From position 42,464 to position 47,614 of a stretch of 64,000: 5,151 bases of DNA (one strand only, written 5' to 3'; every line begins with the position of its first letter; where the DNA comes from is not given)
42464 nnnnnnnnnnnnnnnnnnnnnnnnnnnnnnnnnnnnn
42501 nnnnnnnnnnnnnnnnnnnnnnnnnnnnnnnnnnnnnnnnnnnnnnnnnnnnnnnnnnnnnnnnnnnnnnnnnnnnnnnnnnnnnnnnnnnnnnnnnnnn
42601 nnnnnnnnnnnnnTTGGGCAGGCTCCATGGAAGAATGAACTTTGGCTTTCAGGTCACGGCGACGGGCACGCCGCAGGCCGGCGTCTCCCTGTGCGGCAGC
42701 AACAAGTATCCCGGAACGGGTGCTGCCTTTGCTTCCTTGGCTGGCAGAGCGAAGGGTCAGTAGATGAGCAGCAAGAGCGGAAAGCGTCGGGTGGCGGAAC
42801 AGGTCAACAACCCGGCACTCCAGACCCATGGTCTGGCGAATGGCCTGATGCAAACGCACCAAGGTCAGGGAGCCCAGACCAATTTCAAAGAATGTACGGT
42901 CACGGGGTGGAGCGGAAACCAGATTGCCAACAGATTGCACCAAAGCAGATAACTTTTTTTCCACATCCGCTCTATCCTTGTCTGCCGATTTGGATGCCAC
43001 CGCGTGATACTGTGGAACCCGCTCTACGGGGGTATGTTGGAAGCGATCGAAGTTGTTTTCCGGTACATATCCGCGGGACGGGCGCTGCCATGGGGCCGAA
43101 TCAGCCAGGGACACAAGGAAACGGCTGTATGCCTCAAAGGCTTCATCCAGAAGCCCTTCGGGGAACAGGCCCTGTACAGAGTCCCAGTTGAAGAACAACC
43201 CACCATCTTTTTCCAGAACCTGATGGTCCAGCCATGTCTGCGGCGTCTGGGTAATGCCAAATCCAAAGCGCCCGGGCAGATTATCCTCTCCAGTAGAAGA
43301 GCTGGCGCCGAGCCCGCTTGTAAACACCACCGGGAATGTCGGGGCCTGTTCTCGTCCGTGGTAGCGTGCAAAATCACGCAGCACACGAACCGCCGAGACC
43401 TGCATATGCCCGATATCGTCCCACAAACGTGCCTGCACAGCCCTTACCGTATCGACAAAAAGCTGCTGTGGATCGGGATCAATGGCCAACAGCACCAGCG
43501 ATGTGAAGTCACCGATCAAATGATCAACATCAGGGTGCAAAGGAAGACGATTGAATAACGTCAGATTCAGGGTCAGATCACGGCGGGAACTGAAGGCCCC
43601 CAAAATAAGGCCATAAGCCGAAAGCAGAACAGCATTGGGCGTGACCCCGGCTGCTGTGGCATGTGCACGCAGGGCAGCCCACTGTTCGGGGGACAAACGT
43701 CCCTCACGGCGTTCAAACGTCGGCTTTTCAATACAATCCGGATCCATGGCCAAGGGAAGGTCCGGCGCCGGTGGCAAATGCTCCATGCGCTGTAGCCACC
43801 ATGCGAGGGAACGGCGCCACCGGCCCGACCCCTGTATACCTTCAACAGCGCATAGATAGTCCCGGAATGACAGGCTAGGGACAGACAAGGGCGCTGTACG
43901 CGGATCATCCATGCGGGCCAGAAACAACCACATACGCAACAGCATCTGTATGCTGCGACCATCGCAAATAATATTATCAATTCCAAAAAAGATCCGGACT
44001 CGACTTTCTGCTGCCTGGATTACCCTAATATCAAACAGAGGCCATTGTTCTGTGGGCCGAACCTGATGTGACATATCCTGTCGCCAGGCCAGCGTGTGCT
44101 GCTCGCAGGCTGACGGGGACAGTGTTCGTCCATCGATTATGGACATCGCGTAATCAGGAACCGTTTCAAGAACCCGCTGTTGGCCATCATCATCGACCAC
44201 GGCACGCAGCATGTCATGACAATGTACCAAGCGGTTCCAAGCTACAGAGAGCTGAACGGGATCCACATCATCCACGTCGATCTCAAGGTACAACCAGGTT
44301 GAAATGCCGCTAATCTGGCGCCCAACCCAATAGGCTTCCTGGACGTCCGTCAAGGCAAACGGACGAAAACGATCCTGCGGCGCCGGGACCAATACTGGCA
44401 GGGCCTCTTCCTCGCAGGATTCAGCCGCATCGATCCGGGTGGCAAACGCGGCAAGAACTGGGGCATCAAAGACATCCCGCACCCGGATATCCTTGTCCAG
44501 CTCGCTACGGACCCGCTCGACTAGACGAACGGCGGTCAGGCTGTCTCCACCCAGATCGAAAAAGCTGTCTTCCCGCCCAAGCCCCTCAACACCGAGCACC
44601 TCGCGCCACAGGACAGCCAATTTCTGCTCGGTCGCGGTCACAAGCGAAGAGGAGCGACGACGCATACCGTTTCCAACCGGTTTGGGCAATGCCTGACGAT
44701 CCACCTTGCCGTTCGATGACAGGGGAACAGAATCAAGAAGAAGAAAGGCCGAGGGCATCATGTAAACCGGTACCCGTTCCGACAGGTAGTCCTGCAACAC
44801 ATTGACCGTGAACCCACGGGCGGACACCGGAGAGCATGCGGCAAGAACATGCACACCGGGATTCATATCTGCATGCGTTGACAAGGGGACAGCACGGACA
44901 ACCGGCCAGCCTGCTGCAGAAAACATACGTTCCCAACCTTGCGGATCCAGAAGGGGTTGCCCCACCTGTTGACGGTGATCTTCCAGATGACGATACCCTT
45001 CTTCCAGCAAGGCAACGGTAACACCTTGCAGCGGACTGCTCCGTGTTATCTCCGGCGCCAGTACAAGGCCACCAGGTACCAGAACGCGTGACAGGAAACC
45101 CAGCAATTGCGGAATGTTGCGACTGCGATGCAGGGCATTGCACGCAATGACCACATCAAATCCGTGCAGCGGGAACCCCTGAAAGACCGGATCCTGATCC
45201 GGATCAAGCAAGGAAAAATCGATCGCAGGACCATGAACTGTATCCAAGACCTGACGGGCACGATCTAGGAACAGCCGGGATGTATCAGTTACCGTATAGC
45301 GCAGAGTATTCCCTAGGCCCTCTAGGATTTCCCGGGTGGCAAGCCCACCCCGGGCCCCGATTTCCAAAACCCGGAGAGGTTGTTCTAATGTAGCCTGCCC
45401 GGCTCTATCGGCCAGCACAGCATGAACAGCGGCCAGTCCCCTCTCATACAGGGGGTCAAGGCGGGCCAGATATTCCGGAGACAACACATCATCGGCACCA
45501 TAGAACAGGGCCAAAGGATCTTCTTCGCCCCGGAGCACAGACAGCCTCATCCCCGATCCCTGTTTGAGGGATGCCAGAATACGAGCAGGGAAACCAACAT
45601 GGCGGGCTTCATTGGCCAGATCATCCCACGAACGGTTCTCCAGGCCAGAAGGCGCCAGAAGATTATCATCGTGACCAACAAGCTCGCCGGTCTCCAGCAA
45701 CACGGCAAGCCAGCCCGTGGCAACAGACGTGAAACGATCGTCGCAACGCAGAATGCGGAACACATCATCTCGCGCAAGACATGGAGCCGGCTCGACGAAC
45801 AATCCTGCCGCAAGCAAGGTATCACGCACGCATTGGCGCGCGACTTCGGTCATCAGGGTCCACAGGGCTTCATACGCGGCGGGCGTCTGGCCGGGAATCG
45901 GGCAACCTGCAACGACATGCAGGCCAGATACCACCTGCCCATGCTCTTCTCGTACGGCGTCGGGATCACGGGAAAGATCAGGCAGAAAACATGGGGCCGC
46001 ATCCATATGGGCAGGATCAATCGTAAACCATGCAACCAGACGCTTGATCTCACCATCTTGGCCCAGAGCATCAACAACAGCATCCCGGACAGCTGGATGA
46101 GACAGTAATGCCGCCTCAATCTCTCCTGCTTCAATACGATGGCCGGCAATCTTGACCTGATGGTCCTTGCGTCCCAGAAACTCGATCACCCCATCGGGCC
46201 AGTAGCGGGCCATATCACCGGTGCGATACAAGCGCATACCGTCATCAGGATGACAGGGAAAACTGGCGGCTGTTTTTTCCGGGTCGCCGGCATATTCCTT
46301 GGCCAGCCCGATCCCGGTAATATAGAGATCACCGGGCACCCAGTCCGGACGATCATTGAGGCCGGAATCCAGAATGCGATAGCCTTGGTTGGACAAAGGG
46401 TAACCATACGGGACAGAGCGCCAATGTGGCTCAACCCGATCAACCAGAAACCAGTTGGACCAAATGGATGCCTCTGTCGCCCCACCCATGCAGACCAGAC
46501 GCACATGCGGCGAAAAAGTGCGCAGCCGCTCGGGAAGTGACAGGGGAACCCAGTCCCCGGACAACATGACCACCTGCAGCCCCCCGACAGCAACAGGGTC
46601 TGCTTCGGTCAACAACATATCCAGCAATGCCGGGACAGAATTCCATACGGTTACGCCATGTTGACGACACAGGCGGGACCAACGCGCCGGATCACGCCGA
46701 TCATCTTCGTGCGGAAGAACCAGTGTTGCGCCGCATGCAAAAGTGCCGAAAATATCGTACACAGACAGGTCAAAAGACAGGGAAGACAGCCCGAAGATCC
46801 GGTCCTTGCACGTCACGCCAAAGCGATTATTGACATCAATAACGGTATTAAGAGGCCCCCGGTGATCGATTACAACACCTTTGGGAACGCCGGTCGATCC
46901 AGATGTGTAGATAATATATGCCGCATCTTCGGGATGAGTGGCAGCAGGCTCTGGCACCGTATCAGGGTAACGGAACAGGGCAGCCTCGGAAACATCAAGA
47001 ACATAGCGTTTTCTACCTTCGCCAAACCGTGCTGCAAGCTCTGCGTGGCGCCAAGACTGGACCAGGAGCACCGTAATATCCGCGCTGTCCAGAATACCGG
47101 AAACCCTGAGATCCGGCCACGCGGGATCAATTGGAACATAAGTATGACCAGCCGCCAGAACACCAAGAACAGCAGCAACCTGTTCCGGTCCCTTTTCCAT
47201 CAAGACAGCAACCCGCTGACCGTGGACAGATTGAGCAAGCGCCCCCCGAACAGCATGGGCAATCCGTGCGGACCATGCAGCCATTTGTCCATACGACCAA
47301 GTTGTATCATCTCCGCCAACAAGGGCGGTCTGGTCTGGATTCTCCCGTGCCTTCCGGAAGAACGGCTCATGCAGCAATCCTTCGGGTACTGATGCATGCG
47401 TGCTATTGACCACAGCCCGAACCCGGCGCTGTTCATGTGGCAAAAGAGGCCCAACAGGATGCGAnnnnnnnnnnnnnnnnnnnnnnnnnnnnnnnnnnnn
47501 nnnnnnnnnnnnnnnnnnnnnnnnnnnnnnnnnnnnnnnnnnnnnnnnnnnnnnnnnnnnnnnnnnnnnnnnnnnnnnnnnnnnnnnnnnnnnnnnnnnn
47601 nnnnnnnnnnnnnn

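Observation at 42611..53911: Yersiniabactin/pyochelin-type assembly line primed by a fatty acyl-AMP ligase instead of an aryl acid: predicted lipo-tris-thiazol(id)ine metallophore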

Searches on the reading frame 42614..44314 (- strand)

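Call 6: search_protein_families(library=pfam, proteins=[window:42614-44314:-], max_evalue=0.01)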
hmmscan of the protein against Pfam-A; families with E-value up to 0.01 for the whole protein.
window:42614-44314:- (567 aa): 2 families
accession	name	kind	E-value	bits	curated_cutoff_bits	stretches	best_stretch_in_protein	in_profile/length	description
PF00668.25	Condensation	-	2.7e-30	105.9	30.6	1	16-353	38-377/456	Condensation domain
PF00550.31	PP-binding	-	5.4e-11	43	20.8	1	470-518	19-67/67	Phosphopantetheine attachment site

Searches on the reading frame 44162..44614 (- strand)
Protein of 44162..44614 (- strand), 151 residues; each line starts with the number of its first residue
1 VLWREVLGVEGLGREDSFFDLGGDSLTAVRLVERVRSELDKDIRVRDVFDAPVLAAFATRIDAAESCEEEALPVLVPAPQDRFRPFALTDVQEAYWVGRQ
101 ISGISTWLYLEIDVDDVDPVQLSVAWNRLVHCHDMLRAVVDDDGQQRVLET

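Call 6: search_protein_families(library=pfam, proteins=[window:44162-44614:-], max_evalue=0.01)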
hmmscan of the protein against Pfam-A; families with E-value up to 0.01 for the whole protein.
window:44162-44614:- (151 aa): 1 family
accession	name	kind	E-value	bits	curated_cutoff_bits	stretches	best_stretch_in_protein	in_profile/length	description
PF00550.31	PP-binding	-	1.3e-14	54.6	20.8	1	2-61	6-67/67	Phosphopantetheine attachment site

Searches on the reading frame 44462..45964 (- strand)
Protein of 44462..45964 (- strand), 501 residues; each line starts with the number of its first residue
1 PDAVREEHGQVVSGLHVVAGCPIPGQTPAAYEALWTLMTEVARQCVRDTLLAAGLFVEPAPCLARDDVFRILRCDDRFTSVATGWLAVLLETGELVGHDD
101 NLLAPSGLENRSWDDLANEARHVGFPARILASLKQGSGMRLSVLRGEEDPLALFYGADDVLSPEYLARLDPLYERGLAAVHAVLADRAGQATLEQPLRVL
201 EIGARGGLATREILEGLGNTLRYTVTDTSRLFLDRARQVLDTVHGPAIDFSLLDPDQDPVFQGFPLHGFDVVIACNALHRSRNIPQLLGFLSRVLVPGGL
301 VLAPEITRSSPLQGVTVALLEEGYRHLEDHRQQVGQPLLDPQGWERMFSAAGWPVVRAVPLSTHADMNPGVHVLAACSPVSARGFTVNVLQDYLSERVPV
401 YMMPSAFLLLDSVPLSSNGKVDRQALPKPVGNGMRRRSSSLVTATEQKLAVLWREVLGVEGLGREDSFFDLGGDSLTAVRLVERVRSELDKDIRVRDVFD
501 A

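Call 6: search_protein_families(library=pfam, proteins=[window:44462-45964:-], max_evalue=0.01)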
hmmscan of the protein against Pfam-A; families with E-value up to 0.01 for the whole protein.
window:44462-45964:- (501 aa): 5 families
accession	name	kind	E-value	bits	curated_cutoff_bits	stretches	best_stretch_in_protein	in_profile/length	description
PF08242.18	Methyltransf_12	-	2e-13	51.3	30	1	200-300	1-97/98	Methyltransferase domain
PF00550.31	PP-binding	-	4.4e-12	46.5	20.8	1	447-500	1-56/67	Phosphopantetheine attachment site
PF13489.12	Methyltransf_23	-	8.8e-09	35.7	27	1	191-356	18-162/164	Methyltransferase domain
PF13649.12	Methyltransf_25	-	6.8e-08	33.5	27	1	199-299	1-97/97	Methyltransferase domain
PF08241.18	Methyltransf_11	-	1.1e-06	29.6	21.2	1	200-302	1-94/95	Methyltransferase domain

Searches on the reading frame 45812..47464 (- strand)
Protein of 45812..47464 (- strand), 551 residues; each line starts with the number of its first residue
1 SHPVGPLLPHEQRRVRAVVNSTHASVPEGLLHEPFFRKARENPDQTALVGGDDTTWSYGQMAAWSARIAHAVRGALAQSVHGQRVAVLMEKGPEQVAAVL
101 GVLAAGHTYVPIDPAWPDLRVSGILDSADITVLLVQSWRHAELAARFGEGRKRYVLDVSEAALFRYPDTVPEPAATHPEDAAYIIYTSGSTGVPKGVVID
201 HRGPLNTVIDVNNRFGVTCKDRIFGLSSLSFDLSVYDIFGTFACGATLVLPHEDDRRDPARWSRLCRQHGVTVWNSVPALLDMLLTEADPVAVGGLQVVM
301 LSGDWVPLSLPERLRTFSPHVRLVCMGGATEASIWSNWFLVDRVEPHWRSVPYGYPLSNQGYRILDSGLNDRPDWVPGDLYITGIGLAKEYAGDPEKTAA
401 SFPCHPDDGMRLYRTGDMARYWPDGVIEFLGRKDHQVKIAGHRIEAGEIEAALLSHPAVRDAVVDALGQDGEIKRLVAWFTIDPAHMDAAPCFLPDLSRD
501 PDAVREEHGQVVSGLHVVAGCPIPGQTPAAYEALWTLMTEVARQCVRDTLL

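Call 6: search_protein_families(library=pfam, proteins=[window:45812-47464:-], max_evalue=0.01)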
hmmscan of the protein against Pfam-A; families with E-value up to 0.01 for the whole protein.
window:45812-47464:- (551 aa): 2 families
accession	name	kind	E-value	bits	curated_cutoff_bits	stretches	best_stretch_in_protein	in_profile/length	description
PF00501.34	AMP-binding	-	6.2e-82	275.9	29.9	1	35-391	1-383/384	AMP-binding enzyme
PF13193.12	AMP-binding_C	-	0.0048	18.2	24.5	0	448-483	1-36/76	AMP-binding enzyme C-terminal domain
